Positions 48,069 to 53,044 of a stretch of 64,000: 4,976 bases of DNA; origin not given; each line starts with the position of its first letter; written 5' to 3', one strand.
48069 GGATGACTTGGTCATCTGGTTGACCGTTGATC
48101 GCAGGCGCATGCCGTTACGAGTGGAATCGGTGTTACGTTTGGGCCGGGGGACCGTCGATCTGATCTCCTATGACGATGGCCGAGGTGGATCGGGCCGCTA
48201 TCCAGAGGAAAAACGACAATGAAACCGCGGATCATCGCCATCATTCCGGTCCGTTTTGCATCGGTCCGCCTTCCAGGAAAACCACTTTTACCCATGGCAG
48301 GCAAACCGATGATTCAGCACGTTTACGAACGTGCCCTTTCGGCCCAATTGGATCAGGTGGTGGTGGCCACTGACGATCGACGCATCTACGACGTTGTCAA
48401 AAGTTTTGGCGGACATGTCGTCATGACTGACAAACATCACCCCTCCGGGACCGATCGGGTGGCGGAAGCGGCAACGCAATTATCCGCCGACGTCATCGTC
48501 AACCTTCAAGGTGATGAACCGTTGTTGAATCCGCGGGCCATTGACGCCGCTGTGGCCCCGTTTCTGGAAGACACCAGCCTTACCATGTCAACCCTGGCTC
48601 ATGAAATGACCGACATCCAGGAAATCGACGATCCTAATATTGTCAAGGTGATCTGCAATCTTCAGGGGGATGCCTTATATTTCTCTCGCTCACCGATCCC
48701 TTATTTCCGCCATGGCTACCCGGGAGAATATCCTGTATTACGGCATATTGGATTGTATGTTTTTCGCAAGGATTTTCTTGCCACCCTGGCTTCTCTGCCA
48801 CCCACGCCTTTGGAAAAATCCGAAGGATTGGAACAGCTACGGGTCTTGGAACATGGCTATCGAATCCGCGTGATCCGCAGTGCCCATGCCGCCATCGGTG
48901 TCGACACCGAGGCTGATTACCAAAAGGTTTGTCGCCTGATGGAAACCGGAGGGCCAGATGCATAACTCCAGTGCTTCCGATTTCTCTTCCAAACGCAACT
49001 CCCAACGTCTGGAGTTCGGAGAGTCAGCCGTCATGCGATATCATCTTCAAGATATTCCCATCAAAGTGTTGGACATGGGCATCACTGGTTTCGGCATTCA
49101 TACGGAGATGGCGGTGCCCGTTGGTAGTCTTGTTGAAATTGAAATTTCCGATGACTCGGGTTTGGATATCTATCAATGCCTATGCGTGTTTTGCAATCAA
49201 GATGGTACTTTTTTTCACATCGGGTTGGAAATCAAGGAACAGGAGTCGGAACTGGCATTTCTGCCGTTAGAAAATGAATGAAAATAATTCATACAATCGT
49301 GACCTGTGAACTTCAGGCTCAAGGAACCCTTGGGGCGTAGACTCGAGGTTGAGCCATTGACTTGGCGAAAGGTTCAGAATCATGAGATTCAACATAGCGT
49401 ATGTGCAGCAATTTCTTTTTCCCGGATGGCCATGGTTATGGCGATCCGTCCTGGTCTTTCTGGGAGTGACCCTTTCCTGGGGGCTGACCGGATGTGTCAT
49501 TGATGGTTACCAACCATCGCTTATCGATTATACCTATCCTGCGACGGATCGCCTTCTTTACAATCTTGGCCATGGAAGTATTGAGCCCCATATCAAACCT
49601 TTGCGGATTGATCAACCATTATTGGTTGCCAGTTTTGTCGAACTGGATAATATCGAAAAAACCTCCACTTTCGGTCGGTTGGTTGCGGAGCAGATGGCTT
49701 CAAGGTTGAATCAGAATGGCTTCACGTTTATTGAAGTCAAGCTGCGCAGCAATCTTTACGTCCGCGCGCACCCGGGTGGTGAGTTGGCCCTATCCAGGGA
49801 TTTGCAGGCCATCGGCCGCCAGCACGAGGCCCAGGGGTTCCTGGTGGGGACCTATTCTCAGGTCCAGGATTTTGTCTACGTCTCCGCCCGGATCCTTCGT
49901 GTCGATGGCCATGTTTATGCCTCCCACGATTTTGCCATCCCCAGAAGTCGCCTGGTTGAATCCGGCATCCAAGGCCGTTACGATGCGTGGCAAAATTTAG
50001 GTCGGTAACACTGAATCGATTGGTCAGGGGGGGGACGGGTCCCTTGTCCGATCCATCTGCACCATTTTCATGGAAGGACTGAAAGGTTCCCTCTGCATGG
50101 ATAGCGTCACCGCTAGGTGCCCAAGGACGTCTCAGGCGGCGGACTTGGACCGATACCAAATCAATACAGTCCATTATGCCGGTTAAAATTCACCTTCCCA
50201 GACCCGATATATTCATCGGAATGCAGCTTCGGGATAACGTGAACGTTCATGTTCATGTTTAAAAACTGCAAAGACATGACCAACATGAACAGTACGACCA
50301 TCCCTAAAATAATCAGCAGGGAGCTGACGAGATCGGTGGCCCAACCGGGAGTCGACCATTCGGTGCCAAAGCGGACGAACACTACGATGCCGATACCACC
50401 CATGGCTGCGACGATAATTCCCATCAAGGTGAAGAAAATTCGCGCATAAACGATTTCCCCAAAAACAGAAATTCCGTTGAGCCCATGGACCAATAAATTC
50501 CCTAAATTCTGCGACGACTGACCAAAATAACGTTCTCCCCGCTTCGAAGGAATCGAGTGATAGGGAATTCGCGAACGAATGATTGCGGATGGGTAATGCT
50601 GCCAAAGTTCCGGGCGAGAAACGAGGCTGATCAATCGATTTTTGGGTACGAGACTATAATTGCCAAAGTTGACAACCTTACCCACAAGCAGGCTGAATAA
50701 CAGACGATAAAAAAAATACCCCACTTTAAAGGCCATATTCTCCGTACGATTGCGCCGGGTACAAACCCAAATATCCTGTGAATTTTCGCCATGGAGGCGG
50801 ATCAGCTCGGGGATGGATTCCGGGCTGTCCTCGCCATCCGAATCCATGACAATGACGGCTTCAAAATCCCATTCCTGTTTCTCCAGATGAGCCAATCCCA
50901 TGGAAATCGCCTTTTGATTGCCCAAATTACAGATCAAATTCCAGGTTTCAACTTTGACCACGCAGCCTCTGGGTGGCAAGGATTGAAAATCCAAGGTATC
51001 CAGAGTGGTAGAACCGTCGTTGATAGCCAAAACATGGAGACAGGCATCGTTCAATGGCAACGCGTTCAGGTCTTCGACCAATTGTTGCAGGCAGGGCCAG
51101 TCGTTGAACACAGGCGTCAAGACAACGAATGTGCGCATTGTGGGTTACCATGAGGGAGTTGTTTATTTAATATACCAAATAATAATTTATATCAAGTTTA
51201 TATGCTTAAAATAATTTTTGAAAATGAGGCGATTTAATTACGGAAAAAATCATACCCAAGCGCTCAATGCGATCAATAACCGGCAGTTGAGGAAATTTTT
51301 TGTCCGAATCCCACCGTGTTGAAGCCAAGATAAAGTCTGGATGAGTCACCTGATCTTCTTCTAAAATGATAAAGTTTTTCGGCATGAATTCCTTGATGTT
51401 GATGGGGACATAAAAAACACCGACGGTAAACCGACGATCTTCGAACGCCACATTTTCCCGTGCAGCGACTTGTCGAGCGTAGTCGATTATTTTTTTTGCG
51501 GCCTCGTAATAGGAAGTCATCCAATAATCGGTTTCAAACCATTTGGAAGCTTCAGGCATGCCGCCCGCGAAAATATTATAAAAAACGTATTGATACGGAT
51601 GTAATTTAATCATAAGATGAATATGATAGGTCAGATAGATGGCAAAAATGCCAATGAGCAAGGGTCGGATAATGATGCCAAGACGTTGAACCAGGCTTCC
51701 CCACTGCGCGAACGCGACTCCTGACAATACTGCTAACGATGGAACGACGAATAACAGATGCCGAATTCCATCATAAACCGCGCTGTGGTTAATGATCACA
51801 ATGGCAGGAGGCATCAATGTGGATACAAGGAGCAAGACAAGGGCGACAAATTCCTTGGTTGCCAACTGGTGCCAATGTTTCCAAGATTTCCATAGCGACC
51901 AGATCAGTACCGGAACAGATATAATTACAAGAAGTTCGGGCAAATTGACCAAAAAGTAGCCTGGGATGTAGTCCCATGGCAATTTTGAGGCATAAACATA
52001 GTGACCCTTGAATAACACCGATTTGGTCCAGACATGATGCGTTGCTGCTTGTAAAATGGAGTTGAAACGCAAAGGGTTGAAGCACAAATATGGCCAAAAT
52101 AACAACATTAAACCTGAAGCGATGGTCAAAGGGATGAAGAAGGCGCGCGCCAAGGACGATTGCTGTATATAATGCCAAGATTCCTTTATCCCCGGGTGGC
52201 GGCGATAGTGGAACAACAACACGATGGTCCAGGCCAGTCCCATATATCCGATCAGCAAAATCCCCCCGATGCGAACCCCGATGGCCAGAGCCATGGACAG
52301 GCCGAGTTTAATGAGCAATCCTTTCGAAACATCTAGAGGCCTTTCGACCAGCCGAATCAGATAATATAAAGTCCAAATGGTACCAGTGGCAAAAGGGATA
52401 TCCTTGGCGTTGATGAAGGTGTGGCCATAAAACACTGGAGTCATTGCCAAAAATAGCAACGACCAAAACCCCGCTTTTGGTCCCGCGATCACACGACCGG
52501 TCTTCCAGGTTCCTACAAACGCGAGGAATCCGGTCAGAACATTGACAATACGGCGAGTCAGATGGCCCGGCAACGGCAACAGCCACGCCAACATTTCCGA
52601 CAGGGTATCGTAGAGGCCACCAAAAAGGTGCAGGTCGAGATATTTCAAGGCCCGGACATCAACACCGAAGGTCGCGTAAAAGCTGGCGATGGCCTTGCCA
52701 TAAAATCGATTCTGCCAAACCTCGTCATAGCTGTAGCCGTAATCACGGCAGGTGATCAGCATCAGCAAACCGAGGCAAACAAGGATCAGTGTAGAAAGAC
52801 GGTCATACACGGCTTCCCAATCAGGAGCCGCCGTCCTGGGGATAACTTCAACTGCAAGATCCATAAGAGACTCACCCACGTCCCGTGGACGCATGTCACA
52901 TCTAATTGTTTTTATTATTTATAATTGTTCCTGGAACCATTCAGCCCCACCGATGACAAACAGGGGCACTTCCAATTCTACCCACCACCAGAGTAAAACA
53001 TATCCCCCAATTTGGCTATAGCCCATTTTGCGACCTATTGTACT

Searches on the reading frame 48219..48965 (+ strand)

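Call 96: search_protein_families(library=pfam, proteins=[window:48219-48965:+], max_evalue=0.001)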
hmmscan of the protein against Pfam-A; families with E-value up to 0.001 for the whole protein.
window:48219-48965:+ (248 aa): 3 families
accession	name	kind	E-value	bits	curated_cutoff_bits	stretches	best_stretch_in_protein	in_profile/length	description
PF02348.25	CTP_transf_3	-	4.9e-61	206.7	22.6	1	6-216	1-217/217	Cytidylyltransferase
PF12804.13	NTP_transf_3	-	9.4e-13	49.1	27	1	21-116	16-112/160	MobA-like NTP transferase domain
PF19361.4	DUF5937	-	0.00061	19.5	27.1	1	66-154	30-113/267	Family of unknown function (DUF5937)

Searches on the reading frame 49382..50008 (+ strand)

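Call 96: search_protein_families(library=pfam, proteins=[window:49382-50008:+], max_evalue=0.001)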
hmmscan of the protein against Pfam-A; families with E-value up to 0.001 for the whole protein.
window:49382-50008:+ (208 aa): 1 family
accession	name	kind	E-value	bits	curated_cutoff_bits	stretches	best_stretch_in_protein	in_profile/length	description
PF17680.6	FlgO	-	7.7e-34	116.8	22.6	1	75-190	18-129/130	FlgO protein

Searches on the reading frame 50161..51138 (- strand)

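Call 96: search_protein_families(library=pfam, proteins=[window:50161-51138:-], max_evalue=0.001)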
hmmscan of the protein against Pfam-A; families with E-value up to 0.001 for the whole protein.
window:50161-51138:- (325 aa): 1 family
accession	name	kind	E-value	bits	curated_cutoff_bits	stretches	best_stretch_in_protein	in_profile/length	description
PF00535.33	Glycos_transf_2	-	1.7e-09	38.2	23.3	1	6-137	2-124/168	Glycosyl transferase family 2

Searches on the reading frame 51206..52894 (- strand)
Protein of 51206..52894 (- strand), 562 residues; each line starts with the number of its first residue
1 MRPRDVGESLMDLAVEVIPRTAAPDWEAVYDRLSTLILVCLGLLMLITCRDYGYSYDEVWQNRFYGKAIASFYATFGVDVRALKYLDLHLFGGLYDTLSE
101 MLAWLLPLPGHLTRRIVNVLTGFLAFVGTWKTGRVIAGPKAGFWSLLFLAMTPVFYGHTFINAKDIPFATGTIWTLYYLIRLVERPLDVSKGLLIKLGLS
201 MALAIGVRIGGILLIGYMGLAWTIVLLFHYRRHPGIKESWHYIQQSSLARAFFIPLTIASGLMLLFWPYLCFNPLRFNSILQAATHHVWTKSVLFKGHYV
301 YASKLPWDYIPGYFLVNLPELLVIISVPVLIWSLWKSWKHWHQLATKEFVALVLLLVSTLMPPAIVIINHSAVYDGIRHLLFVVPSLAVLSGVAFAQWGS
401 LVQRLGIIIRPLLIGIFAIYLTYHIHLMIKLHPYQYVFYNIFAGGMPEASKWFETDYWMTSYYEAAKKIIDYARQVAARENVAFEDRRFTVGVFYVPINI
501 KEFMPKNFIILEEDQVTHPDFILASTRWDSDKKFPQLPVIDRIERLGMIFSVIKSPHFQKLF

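Call 96: search_protein_families(library=pfam, proteins=[window:51206-52894:-], max_evalue=0.001)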
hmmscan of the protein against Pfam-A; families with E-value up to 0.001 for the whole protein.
window:51206-52894:- (562 aa): 1 family
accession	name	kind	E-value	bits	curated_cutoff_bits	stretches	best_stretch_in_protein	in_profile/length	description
PF13231.12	PMT_2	-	3.9e-11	43.8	26.1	1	115-256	25-157/160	Dolichyl-phosphate-mannose-protein mannosyltransferase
